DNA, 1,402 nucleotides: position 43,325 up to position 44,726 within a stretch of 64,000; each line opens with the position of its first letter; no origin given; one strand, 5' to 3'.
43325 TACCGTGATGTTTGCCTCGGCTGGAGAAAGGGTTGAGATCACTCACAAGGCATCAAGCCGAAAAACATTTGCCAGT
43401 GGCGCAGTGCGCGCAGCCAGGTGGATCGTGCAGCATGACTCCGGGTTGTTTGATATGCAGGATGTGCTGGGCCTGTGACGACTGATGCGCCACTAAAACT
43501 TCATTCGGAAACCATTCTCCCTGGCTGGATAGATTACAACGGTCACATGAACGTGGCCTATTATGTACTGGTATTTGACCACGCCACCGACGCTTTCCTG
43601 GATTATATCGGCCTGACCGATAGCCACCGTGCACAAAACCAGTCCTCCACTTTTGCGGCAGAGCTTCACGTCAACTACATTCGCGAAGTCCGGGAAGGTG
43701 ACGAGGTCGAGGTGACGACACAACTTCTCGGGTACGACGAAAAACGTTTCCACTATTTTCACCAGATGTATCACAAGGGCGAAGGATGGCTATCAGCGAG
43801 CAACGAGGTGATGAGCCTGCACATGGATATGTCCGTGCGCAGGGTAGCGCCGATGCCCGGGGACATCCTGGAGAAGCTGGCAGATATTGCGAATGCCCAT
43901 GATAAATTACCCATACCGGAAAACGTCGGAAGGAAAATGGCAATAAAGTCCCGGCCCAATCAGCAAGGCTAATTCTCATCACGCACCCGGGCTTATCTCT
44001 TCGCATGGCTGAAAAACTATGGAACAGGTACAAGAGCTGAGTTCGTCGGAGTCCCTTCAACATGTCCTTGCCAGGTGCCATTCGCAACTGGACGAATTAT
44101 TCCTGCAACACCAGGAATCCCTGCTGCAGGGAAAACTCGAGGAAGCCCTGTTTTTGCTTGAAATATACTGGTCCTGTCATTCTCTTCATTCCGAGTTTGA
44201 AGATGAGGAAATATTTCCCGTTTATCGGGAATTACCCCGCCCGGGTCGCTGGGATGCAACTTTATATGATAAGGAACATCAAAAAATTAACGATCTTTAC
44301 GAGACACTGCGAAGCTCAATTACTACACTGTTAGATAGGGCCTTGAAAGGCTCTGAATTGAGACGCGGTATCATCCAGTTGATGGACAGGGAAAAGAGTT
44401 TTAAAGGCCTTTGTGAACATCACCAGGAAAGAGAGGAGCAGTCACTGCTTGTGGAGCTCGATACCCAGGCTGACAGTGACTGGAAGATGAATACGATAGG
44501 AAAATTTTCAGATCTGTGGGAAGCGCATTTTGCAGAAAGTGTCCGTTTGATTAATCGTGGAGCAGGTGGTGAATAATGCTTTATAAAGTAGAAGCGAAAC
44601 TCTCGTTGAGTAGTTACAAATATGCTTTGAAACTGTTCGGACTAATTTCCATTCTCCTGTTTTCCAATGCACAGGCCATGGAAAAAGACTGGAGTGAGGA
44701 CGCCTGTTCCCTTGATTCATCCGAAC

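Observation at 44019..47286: Five-gene translationally coupled operon of entirely uncharacterised proteins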

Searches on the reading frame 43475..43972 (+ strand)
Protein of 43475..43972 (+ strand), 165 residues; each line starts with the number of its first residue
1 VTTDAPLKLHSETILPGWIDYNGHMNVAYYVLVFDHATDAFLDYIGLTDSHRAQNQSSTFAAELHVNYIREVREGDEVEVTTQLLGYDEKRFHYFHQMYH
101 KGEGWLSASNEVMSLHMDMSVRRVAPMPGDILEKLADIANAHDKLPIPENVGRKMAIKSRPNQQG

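Call 3: search_protein_families(library=pfam, proteins=[window:43475-43972:+], max_evalue=1)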
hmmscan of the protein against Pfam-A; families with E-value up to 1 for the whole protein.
window:43475-43972:+ (165 aa): 4 families
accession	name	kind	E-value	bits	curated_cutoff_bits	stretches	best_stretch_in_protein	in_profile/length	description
PF13279.12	4HBT_2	-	4.3e-35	121.2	25.5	1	15-135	2-122/122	Thioesterase-like superfamily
PF03061.28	4HBT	-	2.9e-07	31.1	20.6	1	22-102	1-74/79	Thioesterase superfamily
PF01643.23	Acyl-ACP_TE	-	0.00028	21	23.7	1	19-134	15-130/131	Acyl-ACP thioesterase N-terminal domain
PF20791.3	Acyl-ACP_TE_C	-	0.0011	19.5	21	1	19-99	19-85/101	Acyl-ACP thioesterase C-terminal domain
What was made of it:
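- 43475..43972 (+): Possible upstream member: a 4HBT_2 hotdog thioesterase. It precedes the cluster in every relative. It overlaps dapB by 4 nt and lies 46 nt upstream of g1. Pfam 4HBT_2 E = 4e-35 (call 3).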

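Call 4: search_protein_families(library=ncbifam, proteins=[window:43475-43972:+], max_evalue=1)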
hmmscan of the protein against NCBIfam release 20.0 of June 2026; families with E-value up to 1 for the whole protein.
window:43475-43972:+ (165 aa): 5 families
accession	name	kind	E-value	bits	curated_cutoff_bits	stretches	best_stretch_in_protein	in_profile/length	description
NF005716.0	PRK07531.1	equivalog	1.1e-39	136.5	592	1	3-156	341-492/495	carnitine 3-dehydrogenase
TIGR00051.1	TIGR00051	subfamily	3.8e-06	27.2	68.7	1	19-118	9-107/117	YbgC/FadM family acyl-CoA thioesterase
TIGR02799.1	thio_ybgC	equivalog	0.0027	18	141.35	1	20-128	13-120/126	tol-pal system-associated acyl-CoA thioesterase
NF047424.1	MenI_Staph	exception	0.0048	16.8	225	1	24-103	20-99/148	1,4-dihydroxy-2-naphthoyl-CoA hydrolase MenI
TIGR00369.1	unchar_dom_1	domain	0.13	12.3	36.6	1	50-81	53-83/117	hotdog fold thioesterase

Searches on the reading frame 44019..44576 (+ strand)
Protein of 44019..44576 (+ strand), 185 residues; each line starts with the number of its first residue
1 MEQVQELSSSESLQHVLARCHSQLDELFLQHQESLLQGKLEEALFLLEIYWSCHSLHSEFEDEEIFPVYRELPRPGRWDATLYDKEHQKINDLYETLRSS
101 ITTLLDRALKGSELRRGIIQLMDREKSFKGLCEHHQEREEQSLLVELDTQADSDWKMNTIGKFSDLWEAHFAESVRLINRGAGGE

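Call 3: search_protein_families(library=pfam, proteins=[window:44019-44576:+], max_evalue=1)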
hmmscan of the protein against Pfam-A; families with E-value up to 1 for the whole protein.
window:44019-44576:+ (185 aa): 3 families
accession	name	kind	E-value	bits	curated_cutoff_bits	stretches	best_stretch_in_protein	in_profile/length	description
PF01814.28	Hemerythrin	-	0.0043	18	25.3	1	82-148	5-62/127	Hemerythrin HHE cation binding domain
PF17118.11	DUF5105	-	0.15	12.3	30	0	79-106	20-47/189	Domain of unknown function (DUF5105)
PF15005.11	IZUMO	-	0.41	11.7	25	0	8-62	48-102/143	Izumo sperm-egg fusion, Ig domain-associated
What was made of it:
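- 44019..44576 (+): g1: cytoplasmic hemerythrin-like (HHE) protein, 185 aa. Accessory gene, absent in one relative. The window protein hits Pfam Hemerythrin at E = 0.004 (18 bits, cut-off 25.3; call 3).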

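Call 4: search_protein_families(library=ncbifam, proteins=[window:44019-44576:+], max_evalue=1)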
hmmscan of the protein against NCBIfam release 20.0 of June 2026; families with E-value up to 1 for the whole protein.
window:44019-44576:+ (185 aa): 3 families
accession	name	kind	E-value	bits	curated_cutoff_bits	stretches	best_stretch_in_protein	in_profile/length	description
NF053874.1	persist_PA2171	equivalog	0.0089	15.8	190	1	17-147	7-124/157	PA2171 family ribosome-binding persister protein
NF041244.1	IglI_fam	subfamily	0.019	14.8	100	1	19-142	52-163/290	type VI secretion system protein IglI family protein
TIGR01801.1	CM_A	equivalog_domain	0.14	12.4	106.35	1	94-163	6-75/102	chorismate mutase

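Call 29: find_homologous_proteins(query=window:44019-44576:+, max_evalue=0.001)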
Query window:44019-44576:+ (185 aa): 49 proteins with E <= 0.001 among 108 candidates.
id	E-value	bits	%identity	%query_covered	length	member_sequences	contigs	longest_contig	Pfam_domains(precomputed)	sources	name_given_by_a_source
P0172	4.3e-117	406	100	100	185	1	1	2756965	-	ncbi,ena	-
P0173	6.5e-99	347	82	100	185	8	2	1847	-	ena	-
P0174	2.4e-72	261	71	92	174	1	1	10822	-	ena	-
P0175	1.7e-52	196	57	87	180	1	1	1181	-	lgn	-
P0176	4.3e-52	195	51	94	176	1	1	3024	-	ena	-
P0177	9.3e-52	193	59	82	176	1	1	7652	-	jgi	jgi:hypothetical protein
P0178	1.5e-51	193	63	76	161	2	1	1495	PF01814.29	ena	-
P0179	1.6e-51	193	54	87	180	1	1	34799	-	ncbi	-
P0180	7.6e-51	191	53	93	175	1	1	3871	-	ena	-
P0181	2.1e-50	189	59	82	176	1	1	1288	-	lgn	-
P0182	5.8e-50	188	52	88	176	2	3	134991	-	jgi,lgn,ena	-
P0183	6.3e-50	188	53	88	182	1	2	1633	-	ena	-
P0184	7.2e-50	187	56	85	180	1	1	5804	-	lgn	-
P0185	9.9e-50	187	54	85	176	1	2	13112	PF01814.29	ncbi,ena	-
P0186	6.8e-49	184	52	88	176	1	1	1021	-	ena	-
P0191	3.6e-48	182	52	82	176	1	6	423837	-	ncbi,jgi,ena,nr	ncbi:MAG: hypothetical protein HN764_00920 [Gammaproteobacteria bacterium]|jgi:hypothetical protein|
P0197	1.9e-40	157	46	88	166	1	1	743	PF01814.29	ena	-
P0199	6.6e-40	155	45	88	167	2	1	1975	PF01814.29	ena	-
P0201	2.4e-39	153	46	90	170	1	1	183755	PF01814.29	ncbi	-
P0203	2.7e-39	153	43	94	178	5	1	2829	PF01814.29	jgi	jgi:hypothetical protein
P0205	3.5e-39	153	44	90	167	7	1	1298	PF01814.29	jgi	-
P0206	3.8e-39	152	47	87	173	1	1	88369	PF01814.29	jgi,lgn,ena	-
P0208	8.0e-39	151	45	88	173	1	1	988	PF01814.29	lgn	-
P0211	1.8e-38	150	45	87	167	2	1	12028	PF01814.29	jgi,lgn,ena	-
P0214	4.3e-37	146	42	91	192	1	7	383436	-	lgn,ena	-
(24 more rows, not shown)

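Call 30: find_encoding_contigs(protein=P0191, flank=8000, max_places=2)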
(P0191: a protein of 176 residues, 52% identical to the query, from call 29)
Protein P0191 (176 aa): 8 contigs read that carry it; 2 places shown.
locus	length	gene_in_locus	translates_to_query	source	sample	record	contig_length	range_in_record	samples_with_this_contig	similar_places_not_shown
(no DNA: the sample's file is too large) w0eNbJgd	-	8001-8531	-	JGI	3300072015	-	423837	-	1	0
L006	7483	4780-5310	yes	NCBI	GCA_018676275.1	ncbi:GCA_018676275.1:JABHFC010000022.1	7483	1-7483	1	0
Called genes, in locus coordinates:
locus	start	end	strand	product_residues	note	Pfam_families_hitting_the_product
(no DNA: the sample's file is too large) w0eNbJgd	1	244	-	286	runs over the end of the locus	PF01513:NAD_kinase, PF20143:NAD_kinase_C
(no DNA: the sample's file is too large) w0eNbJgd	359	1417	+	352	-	PF03444:WHD_HrcA (faint), PF01628:HrcA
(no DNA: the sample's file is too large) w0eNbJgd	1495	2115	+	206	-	PF01025:GrpE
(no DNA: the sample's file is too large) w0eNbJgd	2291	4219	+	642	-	PF00012:HSP70, PF06723:MreB_Mbl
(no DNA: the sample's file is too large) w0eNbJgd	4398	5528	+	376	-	PF00226:DnaJ, PF01556:DnaJ_C, PF00684:DnaJ_CXXCXGXG, PF27439:DnaJ_C_2 (weak)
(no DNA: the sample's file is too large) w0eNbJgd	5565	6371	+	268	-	PF01113:DapB_N, PF05173:DapB_C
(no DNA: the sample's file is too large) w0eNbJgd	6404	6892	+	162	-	PF13279:4HBT_2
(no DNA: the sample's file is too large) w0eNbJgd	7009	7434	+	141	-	PF00571:CBS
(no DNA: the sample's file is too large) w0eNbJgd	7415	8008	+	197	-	-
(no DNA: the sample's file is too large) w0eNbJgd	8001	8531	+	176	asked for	-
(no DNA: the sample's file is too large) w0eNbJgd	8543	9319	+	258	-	-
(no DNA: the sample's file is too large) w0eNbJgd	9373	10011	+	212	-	-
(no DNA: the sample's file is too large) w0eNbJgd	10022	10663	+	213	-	-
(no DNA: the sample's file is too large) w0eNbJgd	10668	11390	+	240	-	PF00106:adh_short, PF08659:KR (weak), PF13561:adh_short_C2, PF23441:SDR (weak)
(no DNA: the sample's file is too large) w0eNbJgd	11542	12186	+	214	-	PF00005:ABC_tran, PF13304:AAA_21 (faint)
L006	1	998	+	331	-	PF00012:HSP70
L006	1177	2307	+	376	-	PF00226:DnaJ, PF01556:DnaJ_C, PF00684:DnaJ_CXXCXGXG, PF27439:DnaJ_C_2 (weak)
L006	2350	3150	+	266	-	PF01113:DapB_N, PF05173:DapB_C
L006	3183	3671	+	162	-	PF13279:4HBT_2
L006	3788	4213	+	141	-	PF00571:CBS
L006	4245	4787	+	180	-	-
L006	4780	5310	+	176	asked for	-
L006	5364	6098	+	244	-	-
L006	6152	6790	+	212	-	-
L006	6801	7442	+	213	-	-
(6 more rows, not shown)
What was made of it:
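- One relative has ccm cytochrome c maturation genes immediately downstream (call 30).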

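Call 31: find_encoding_contigs(protein=P0201, flank=8000, max_places=2)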
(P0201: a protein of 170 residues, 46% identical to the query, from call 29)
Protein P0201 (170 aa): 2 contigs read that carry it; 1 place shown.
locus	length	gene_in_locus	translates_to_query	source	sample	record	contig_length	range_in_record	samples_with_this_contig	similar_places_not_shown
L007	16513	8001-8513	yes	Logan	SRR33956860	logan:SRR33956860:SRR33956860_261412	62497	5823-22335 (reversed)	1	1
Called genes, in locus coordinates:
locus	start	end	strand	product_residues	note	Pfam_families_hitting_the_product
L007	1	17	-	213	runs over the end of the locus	-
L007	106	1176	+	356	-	PF14397:ATPgrasp_ST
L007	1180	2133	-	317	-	PF01590:GAF, PF13185:GAF_2, PF00990:GGDEF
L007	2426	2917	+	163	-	PF03449:GreA_GreB_N, PF01272:GreA_GreB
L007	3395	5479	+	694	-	PF00009:GTP_EFTU, PF03144:GTP_EFTU_D2, PF22042:EF-G_D2, PF14492:EFG_III, PF03764:EFG_IV, PF00679:EFG_C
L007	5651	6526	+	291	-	-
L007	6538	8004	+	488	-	PF02515:CoA_transf_3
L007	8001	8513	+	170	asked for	PF01814:Hemerythrin (faint)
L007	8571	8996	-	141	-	-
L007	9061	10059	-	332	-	PF00106:adh_short, PF13561:adh_short_C2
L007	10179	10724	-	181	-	PF01327:Pep_deformylase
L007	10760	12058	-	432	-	-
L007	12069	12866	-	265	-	PF17131:TP_0789-like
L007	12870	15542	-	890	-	PF03176:MMPL, PF02460:Patched, PF12349:Sterol-sensing, PF03176:MMPL, PF00873:ACR_tran (weak)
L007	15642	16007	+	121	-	PF01022:HTH_5, PF12802:MarR_2 (weak), PF12840:HTH_20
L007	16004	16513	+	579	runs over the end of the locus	PF00266:Aminotran_5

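Call 32: find_encoding_contigs(protein=P0214, flank=8000, max_places=2)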
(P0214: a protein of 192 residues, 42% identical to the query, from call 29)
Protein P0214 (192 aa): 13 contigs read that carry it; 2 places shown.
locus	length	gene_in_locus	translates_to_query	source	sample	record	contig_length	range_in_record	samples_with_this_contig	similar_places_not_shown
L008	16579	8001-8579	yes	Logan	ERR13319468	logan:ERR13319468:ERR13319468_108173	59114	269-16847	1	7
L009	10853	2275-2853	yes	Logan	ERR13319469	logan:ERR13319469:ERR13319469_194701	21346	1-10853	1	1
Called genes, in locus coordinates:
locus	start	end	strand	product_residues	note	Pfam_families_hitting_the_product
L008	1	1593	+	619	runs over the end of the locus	?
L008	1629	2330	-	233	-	-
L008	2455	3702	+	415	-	PF03781:FGE-sulfatase, PF13442:Cytochrome_CBB3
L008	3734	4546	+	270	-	PF01135:PCMT (weak), PF01209:Ubie_methyltran, PF13489:Methyltransf_23, PF07021:MetW (weak), PF08241:Methyltransf_11, PF08242:Methyltransf_12, PF13649:Methyltransf_25, PF13847:Methyltransf_31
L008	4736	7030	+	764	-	PF07715:Plug, PF00593:TonB_dep_Rec_b-barrel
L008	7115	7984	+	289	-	-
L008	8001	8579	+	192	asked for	-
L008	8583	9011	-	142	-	-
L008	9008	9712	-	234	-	PF04402:SIMPL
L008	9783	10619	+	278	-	PF08894:DUF1838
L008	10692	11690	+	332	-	PF08894:DUF1838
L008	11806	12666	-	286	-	PF00106:adh_short, PF13561:adh_short_C2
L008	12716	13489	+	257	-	PF10277:Frag1 (weak)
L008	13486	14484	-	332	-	PF00106:adh_short, PF13561:adh_short_C2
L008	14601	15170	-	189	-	-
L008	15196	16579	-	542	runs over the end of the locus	PF08450:SGL (faint), PF01436:NHL (faint), PF13360:PQQ_2 (faint), PF21959:DUF6923 (faint), PF24684:Vgb_lyase (faint), PF03088:Str_synth (faint)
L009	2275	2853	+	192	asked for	-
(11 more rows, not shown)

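Call 46: search_protein_families(library=pfam, proteins=[L008:7115-7984:+, L007:5651-6526:+, L008:8583-9011:-, L007:8571-8996:-], max_evalue=0.1)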
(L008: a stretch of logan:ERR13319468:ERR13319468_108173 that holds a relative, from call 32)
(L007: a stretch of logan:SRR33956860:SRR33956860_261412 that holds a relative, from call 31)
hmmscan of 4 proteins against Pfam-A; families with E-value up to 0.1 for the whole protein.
L008:7115-7984:+ (289 aa): 2 families
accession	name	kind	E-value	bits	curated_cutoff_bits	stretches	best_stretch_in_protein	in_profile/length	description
PF00903.31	Glyoxalase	-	0.035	14.9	20.6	0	14-116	11-101/121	Glyoxalase/Bleomycin resistance protein/Dioxygenase superfamily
PF16341.10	DUF4971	-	0.072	13.3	31.3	0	29-89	58-119/141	Domain of unknown function (DUF4971)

L007:5651-6526:+ (291 aa): 0 families

L008:8583-9011:- (142 aa): 2 families
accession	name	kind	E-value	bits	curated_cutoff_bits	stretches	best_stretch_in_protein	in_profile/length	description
PF14316.11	DUF4381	-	0.07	13.9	27.2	1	15-84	29-104/145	Domain of unknown function (DUF4381)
PF12049.13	DUF3531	-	0.098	13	25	0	87-138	76-124/143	Protein of unknown function (DUF3531)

L007:8571-8996:- (141 aa): 0 families
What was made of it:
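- Distant g1 relatives sit next to a CoA-transferase and a VOC-like protein (calls 31, 46).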

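Call 50: search_solved_structures(query=A3, max_evalue=1, show_alignments=2)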
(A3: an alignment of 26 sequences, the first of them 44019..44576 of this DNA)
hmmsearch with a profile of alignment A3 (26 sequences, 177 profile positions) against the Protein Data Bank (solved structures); distinct sequences matched with E-value up to 1: 1.
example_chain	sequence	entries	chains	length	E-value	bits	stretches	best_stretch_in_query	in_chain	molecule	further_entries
9arw_A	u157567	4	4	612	0.31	13.9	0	55-122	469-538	Type III-B CRISPR-associated protein Cas10/Cmr2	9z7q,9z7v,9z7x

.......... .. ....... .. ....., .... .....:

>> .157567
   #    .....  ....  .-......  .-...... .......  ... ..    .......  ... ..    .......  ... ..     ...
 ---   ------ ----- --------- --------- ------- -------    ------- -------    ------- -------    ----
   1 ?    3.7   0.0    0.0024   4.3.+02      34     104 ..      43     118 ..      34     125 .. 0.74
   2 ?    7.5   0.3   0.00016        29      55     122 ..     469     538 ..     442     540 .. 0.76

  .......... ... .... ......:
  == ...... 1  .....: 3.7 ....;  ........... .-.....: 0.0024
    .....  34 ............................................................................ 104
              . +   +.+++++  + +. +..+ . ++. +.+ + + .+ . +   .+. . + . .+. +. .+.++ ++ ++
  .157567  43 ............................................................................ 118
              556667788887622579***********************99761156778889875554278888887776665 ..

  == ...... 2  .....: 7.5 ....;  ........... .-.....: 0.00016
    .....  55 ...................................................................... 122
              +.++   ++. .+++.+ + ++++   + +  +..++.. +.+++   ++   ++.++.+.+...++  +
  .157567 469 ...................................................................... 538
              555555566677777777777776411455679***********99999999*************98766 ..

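Call 51: search_protein_families(library=pfam, alignment_id=A3, max_evalue=0.01)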
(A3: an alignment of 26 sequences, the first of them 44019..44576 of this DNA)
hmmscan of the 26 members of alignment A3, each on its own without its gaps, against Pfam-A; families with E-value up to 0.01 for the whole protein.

A. member 1, window:44019-44576:+ (185 aa): 1 family
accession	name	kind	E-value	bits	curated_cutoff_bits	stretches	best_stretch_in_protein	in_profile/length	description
PF01814.28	Hemerythrin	-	0.0043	18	25.3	0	82-148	5-62/127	Hemerythrin HHE cation binding domain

B. families by the number of members that match (of 26 scanned): 1 family
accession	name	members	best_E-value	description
PF01814.28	Hemerythrin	16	5.1e-06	Hemerythrin HHE cation binding domain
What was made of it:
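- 44019..44576 (+): 16 of 26 family members hit it, best E = 5e-6 (call 51).
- On Hemerythrin / HHE cation-binding domain (PF01814), tested on g1: 16 of 26 family members match at E <= 0.01, best 5e-6 (call 51).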

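Call 71: search_protein_families(library=padloc, proteins=[window:44019-44576:+], max_evalue=0.01)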
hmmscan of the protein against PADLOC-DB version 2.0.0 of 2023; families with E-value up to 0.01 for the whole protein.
window:44019-44576:+ (185 aa): 0 families

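Call 85: search_protein_families(library=ncbifam, proteins=[L006:4245-4787:+], max_evalue=1)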
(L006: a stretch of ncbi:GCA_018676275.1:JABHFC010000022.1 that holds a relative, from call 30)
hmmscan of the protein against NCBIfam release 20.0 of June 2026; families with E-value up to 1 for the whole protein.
L006:4245-4787:+ (180 aa): 2 families
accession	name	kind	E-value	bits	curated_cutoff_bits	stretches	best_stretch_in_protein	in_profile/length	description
NF007423.1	PRK09966.1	equivalog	0.0017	17.3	325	1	41-103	40-101/390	diguanylate cyclase DgcN/YfiN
NF006614.0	PRK09181.1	equivalog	0.12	11.1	536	1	58-86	198-226/476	aspartate kinase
